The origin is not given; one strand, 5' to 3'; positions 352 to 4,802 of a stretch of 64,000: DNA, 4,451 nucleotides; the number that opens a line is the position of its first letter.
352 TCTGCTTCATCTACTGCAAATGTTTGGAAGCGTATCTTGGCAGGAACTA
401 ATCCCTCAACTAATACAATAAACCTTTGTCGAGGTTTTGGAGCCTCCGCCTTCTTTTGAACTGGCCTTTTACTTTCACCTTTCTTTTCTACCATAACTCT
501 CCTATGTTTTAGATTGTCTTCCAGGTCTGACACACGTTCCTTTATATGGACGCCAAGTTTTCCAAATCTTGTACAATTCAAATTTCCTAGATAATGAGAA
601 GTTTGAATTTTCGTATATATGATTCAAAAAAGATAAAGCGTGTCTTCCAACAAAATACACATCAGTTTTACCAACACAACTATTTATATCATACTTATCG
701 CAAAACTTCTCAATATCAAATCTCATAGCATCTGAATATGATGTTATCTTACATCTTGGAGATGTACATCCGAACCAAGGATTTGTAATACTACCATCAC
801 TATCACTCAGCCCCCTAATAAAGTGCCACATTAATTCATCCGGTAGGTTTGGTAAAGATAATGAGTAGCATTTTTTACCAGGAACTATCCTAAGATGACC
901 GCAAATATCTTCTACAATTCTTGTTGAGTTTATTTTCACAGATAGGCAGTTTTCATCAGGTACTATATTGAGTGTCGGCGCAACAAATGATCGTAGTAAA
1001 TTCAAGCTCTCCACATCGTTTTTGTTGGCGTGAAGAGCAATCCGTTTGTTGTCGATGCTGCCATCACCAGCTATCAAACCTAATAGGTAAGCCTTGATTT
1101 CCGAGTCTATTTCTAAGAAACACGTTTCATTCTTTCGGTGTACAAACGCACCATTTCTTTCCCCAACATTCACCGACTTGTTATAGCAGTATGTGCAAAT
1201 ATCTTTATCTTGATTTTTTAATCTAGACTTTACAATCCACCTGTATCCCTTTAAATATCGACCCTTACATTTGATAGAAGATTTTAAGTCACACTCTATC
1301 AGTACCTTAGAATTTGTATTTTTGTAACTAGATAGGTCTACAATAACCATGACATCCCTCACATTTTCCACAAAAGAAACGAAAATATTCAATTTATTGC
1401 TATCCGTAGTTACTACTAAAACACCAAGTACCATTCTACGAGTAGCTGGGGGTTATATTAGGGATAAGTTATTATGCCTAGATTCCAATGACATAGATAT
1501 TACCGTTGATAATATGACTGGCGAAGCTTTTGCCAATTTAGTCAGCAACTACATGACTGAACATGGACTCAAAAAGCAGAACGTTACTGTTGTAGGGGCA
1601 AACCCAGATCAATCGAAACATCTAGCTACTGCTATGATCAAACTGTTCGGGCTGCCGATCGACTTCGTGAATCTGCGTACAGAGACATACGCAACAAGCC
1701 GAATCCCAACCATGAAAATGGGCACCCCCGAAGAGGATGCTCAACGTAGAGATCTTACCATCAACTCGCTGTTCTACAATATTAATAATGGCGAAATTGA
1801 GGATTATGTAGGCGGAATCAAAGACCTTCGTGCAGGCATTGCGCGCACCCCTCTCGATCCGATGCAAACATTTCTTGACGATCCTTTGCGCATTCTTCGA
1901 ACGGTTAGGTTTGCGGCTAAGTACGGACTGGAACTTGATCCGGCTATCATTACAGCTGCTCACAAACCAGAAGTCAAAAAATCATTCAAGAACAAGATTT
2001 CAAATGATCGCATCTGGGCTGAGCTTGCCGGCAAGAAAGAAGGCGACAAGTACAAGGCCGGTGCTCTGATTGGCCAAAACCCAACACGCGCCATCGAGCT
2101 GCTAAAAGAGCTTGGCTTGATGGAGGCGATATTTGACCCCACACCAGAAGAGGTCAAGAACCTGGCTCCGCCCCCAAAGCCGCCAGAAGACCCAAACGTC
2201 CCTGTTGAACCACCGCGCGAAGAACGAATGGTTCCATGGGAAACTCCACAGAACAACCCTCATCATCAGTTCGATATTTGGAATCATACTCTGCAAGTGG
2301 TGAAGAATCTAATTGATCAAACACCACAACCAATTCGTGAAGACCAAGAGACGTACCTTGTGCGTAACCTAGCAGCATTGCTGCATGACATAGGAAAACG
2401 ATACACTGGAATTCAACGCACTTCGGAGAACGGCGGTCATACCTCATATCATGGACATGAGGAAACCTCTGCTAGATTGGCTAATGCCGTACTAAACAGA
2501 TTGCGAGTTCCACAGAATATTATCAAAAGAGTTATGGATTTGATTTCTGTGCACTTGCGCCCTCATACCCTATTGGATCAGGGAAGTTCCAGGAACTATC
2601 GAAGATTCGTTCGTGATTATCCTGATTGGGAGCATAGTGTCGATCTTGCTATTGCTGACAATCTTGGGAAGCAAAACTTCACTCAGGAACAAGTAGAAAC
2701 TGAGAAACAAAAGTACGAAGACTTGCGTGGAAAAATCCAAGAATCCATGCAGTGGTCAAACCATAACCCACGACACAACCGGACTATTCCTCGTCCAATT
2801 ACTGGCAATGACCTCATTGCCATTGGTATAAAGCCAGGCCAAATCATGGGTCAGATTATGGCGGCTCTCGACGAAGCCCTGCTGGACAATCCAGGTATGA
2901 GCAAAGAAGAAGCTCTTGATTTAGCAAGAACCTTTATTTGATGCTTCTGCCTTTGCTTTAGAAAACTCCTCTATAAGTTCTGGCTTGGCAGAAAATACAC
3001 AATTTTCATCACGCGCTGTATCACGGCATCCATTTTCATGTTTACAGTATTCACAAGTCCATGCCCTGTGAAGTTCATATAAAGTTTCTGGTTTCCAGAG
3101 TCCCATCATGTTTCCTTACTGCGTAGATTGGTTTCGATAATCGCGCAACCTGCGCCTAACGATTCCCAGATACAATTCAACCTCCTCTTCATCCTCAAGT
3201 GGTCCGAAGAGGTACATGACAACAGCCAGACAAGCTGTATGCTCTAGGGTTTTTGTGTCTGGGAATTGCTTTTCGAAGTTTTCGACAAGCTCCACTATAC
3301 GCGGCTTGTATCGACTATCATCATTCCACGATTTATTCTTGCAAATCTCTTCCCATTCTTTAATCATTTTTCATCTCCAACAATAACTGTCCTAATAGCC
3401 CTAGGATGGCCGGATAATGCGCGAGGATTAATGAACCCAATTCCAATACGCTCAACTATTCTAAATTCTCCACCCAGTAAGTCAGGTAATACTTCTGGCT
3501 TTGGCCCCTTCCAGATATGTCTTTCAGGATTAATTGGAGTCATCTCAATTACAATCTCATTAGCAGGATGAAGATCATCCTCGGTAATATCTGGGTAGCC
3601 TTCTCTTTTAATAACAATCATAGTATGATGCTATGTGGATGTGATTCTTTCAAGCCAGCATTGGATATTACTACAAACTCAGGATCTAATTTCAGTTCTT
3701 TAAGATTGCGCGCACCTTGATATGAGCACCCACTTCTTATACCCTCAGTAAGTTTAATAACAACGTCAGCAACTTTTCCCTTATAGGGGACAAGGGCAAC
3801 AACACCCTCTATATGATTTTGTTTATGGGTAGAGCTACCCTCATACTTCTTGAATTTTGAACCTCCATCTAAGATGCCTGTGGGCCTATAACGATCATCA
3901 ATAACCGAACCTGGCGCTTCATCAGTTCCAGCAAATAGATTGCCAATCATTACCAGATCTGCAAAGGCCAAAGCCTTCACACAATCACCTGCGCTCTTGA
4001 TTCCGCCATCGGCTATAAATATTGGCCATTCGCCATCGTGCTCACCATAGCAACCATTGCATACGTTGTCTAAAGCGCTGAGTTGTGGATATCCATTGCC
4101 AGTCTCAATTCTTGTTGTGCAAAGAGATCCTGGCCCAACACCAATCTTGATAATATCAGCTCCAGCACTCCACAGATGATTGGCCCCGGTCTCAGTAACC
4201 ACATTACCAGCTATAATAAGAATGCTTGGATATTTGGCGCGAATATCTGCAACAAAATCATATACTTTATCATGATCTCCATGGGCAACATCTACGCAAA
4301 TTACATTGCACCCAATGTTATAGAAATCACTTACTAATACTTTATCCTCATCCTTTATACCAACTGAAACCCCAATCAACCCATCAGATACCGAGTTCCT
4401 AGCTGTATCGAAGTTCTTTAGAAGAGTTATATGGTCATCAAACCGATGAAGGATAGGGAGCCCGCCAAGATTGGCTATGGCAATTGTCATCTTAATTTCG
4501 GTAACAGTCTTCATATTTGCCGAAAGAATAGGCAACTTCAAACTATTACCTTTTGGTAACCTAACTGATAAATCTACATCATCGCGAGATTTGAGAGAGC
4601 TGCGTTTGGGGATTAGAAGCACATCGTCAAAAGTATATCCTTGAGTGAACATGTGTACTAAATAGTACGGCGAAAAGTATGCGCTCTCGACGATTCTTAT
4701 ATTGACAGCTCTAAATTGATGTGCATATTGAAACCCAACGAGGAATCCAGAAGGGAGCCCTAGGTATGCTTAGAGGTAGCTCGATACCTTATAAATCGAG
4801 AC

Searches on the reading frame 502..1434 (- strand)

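Call 75: search_protein_families(library=pfam, proteins=[window:502-1434:-], max_evalue=0.01)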
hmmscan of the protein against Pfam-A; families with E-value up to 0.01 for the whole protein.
window:502-1434:- (310 aa): 1 family
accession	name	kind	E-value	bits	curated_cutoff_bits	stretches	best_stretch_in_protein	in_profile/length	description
PF14528.11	LAGLIDADG_3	-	9.3e-05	23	22.5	0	113-135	3-29/82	LAGLIDADG-like domain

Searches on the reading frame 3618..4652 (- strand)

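Call 61: search_protein_families(library=pfam, proteins=[window:3618-4652:-], max_evalue=0.001)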
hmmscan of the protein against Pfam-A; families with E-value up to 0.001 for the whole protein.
window:3618-4652:- (344 aa): 1 family
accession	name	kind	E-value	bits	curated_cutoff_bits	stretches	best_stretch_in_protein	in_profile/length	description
PF00478.31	IMPDH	-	5e-91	305.7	25.6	1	5-340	1-345/345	IMP dehydrogenase / GMP reductase domain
